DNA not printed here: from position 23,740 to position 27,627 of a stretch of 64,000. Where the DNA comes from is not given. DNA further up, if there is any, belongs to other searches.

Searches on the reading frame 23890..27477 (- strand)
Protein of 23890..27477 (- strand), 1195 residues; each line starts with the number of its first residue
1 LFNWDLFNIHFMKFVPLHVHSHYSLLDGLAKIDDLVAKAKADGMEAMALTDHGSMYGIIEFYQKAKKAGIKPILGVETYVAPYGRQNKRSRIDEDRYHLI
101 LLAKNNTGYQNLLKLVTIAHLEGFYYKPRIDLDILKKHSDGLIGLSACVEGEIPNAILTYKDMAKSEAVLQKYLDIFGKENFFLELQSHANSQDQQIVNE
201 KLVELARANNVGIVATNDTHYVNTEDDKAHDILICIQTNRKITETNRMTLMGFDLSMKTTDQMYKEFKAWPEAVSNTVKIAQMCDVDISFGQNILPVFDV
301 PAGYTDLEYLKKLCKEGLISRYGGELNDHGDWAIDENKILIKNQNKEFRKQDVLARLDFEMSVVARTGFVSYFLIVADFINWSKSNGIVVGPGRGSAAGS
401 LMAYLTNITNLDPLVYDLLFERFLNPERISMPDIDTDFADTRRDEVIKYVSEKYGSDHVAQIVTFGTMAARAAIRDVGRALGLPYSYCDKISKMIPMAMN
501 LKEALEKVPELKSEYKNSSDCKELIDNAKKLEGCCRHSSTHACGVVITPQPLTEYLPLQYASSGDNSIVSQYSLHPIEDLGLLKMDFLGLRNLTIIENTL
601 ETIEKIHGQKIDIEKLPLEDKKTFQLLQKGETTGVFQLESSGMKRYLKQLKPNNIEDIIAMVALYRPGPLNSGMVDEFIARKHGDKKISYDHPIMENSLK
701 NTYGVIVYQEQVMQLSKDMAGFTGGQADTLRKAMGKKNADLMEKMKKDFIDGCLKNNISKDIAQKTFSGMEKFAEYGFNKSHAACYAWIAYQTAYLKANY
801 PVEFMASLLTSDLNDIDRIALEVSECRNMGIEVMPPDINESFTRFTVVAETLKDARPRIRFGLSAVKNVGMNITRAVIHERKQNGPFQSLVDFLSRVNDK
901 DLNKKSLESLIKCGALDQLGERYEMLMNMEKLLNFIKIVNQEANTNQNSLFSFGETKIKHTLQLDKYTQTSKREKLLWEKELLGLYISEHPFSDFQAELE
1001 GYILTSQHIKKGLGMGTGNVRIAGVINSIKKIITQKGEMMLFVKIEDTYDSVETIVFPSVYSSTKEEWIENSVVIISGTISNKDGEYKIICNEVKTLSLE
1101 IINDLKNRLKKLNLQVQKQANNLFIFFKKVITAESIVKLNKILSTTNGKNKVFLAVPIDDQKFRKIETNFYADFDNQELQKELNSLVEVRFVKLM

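Call 62: search_protein_families(library=ncbifam, proteins=[window:23890-27477:-])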
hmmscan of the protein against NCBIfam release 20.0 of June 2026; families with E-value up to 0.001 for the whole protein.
window:23890-27477:- (1195 aa): 17 families
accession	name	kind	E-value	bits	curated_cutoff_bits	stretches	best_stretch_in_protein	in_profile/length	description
NF005298.0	PRK06826.1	equivalog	0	1438.2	1260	1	12-1193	3-1149/1151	DNA polymerase III subunit alpha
NF004226.0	PRK05673.1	equivalog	0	1367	1002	1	12-1192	4-1143/1146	DNA polymerase III subunit alpha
TIGR00594.1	polc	superfamily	0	1304.8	434.35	1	14-1057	1-1022/1022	DNA polymerase III subunit alpha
NF005617.0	PRK07374.1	equivalog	0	1072.4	1653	1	12-1149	1-1132/1170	DNA polymerase III subunit alpha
NF005377.0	PRK06920.1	equivalog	0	1015.4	1806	1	12-1158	1-1072/1108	DNA polymerase III subunit alpha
NF007079.0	PRK09532.1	equivalog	2.5e-229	763.8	1525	1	12-779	1-777/876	DNA polymerase III subunit alpha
NF005516.0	PRK07135.1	equivalog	3.8e-217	723.8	1084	2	340-1092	239-970/974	DNA polymerase III DnaE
NF004225.0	PRK05672.1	subfamily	1.4e-209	698.8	939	1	12-1102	4-1037/1047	error-prone DNA polymerase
NF005582.0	PRK07279.1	equivalog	1.2e-207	692.3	1279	2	211-1099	148-966/1033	DNA polymerase III subunit alpha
NF004550.0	PRK05898.1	equivalog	7.4e-205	683.1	1182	2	204-969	128-846/971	DNA polymerase III subunit alpha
NF005616.0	PRK07373.1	equivalog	3.7e-76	256.5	646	1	774-1154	34-415/449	DNA polymerase III subunit alpha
NF001688.0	PRK00448.1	equivalog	8.8e-66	222.3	873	4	95-283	613-810/1445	PolC-type DNA polymerase III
TIGR01405.1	polC_Gram_pos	equivalog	1.1e-58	198.9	1043.45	5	95-285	379-577/1211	DNA polymerase III subunit alpha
NF041577.1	nside_bi_sphtase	equivalog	9.6e-11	41.3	400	1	15-80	4-67/276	3',5'-nucleoside bisphosphate phosphatase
NF047791.1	RNaseRnm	equivalog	3.3e-06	26.6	375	1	19-77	5-65/275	RNase RNM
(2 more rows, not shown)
